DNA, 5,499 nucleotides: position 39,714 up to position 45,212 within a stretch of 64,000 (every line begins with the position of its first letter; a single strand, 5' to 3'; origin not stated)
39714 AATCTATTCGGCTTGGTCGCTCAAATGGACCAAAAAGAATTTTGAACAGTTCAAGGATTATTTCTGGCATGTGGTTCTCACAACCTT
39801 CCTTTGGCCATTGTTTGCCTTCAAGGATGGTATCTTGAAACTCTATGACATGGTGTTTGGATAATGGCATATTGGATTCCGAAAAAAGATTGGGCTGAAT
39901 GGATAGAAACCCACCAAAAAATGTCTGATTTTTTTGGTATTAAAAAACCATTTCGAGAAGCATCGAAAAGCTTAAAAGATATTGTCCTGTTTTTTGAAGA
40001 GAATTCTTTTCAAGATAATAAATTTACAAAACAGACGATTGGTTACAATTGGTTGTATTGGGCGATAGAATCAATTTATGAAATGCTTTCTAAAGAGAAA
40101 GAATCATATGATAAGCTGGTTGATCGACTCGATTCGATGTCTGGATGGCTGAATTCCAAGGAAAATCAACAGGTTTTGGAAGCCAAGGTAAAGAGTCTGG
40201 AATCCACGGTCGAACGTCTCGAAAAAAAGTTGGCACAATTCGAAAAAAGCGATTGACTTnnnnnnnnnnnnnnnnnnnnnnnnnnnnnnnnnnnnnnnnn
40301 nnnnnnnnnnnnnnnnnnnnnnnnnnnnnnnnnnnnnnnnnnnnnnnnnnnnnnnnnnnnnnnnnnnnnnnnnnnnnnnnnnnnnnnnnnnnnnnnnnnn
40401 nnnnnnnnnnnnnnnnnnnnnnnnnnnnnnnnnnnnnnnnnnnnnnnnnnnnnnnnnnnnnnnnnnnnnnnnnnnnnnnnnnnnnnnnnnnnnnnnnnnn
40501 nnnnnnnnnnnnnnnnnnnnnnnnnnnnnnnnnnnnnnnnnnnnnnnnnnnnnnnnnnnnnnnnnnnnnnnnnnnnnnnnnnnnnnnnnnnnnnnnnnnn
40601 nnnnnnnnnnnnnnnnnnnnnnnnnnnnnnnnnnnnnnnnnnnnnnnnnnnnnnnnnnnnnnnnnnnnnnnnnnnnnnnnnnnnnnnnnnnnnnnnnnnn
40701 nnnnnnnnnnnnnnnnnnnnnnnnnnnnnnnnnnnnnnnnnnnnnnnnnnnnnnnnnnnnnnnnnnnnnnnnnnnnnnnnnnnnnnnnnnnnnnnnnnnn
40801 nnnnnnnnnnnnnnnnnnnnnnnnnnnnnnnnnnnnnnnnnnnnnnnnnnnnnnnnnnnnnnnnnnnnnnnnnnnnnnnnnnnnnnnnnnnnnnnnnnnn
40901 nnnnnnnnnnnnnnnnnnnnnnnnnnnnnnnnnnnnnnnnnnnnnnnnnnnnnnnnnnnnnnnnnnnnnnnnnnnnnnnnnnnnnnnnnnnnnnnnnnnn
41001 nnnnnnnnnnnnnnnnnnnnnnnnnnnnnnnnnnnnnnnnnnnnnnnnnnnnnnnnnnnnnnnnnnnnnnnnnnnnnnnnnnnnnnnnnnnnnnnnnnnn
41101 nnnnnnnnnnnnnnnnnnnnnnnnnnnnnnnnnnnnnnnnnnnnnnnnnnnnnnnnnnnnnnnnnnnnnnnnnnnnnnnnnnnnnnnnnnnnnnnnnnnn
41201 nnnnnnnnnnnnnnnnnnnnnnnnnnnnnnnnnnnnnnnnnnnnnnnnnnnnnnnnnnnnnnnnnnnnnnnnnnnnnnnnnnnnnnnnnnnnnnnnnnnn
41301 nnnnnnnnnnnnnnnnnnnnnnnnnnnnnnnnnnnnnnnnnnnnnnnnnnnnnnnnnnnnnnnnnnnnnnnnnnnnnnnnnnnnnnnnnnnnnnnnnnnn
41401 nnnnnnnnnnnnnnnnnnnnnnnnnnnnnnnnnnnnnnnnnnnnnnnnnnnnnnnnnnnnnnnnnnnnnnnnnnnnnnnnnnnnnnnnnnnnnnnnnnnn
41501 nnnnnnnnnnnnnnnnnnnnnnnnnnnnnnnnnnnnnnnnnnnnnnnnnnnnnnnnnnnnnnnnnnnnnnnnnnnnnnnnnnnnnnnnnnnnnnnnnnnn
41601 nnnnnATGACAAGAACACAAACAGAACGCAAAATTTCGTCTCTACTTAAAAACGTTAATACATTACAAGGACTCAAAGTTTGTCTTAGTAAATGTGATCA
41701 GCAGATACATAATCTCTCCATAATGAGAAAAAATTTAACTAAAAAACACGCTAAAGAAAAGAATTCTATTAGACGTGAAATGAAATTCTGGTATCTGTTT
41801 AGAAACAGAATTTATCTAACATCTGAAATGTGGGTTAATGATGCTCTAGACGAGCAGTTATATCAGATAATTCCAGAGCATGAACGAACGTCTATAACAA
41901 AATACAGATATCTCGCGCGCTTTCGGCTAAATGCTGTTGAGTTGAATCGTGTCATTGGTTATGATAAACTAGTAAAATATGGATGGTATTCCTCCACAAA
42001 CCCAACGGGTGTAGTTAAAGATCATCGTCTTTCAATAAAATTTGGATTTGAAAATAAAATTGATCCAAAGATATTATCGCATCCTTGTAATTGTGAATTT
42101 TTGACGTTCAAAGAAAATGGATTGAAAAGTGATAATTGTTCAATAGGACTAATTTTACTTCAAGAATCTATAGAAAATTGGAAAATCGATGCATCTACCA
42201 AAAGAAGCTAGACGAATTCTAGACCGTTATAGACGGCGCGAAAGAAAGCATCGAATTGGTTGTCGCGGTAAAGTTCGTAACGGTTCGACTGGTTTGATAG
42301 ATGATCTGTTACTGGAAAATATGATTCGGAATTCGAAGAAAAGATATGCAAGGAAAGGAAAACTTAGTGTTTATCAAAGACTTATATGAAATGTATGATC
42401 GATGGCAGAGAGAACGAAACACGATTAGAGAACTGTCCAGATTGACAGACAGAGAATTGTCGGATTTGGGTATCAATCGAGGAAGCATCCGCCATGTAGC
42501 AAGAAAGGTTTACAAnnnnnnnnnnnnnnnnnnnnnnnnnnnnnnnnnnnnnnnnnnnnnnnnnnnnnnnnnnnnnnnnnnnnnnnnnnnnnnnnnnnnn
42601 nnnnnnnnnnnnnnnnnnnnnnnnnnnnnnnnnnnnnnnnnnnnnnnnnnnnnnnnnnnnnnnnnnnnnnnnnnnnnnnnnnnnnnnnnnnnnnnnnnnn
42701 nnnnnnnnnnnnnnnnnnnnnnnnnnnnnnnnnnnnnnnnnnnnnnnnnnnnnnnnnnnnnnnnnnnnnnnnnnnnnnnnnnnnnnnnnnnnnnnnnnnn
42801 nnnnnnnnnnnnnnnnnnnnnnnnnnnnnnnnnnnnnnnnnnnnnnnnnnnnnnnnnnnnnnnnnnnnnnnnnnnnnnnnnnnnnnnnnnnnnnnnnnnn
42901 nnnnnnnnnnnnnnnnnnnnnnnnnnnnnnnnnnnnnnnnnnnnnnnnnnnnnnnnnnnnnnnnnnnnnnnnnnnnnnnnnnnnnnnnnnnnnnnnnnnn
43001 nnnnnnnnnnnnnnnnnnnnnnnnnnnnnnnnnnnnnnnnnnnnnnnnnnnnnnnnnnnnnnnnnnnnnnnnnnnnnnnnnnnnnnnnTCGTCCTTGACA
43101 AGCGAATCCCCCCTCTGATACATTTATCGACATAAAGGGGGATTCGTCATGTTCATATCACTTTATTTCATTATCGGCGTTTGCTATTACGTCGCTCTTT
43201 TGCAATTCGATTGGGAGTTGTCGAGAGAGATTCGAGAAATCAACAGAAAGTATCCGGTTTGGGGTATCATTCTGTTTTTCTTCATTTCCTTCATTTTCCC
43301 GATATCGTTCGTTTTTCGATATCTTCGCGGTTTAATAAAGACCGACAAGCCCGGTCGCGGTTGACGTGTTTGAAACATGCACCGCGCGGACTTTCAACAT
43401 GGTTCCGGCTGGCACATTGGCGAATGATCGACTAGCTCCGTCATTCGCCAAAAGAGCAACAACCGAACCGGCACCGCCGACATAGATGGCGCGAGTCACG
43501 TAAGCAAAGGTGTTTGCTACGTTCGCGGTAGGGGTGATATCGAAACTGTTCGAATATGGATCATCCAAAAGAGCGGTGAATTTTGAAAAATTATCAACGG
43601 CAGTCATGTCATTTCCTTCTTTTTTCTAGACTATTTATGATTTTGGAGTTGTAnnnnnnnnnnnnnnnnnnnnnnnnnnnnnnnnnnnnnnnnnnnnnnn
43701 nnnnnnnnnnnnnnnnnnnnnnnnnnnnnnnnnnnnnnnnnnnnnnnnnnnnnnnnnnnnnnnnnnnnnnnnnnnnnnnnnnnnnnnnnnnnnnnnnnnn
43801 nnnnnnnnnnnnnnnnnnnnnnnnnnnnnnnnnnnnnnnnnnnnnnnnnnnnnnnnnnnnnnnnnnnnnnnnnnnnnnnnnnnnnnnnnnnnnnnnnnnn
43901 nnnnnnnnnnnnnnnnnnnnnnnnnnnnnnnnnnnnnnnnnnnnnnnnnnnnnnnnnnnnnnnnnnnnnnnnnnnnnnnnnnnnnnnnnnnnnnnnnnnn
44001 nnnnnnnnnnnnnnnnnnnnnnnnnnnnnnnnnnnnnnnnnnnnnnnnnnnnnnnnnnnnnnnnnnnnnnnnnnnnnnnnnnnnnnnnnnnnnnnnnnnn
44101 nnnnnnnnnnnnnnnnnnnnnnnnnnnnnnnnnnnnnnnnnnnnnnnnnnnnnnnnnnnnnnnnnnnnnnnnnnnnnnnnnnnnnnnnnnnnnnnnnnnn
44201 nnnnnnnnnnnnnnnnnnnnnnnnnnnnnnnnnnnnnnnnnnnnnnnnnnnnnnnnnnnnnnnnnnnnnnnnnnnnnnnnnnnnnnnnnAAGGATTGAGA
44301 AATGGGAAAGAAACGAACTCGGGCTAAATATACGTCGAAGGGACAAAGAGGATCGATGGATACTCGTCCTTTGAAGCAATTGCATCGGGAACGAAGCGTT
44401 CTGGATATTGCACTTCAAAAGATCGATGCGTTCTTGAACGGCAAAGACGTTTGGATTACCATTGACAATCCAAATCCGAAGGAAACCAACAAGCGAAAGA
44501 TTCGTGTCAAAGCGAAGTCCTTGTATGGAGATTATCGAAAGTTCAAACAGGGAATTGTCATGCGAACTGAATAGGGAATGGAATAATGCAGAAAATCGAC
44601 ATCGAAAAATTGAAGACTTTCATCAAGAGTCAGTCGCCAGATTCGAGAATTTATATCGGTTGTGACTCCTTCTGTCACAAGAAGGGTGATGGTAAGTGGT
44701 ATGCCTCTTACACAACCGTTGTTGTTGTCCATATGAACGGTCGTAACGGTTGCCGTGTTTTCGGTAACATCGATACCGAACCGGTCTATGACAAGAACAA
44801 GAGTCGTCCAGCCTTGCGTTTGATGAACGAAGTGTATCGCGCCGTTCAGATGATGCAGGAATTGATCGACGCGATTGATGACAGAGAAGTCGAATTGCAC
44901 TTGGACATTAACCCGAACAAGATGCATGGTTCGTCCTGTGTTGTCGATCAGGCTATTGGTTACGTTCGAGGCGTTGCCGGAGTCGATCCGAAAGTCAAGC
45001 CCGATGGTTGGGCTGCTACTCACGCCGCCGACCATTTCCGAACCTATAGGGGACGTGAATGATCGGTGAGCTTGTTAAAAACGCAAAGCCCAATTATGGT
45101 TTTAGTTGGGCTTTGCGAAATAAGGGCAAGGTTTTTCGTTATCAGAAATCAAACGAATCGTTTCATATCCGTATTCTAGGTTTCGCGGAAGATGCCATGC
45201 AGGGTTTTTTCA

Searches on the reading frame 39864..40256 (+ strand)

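Call 34: search_protein_families(library=pfam, proteins=[window:39864-40256:+], max_evalue=0.01)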
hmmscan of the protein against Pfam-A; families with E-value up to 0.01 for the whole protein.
window:39864-40256:+ (130 aa): 2 families
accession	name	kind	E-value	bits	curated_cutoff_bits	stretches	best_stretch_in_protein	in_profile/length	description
PF23804.1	DUF7179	-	0.0036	17.8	27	1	67-122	40-89/90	Family of unknown function (DUF7179)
PF16526.10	CLZ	-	0.0047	17.7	26.7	1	97-126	21-50/71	C-terminal leucine zipper domain of cyclic nucleotide-gated channels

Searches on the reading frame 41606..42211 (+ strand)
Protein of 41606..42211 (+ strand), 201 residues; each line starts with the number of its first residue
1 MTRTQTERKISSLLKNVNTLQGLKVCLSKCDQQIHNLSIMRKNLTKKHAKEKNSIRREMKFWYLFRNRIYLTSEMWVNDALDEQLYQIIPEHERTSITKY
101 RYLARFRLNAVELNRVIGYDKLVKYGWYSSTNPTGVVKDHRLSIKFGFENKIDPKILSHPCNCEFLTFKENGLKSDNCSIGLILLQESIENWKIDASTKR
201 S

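Call 10: search_protein_families(library=phrogs, proteins=[window:41606-42211:+], max_evalue=0.001)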
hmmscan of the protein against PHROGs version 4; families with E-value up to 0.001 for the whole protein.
window:41606-42211:+ (201 aa): 2 families
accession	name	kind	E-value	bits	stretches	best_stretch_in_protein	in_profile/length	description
phrog_23051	-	unknown function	9.2e-14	52.9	1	95-193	143-242/246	-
phrog_5104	-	unknown function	6.1e-09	36.8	1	138-192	161-215/228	-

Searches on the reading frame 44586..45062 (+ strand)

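Call 9: search_protein_families(library=phrogs, proteins=[window:44586-45062:+], max_evalue=0.001)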
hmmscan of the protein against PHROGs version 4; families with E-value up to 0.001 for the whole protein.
window:44586-45062:+ (158 aa): 1 family
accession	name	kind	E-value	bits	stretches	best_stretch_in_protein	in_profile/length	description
phrog_11311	-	unknown function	2.8e-53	181.2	1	3-151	1-144/164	-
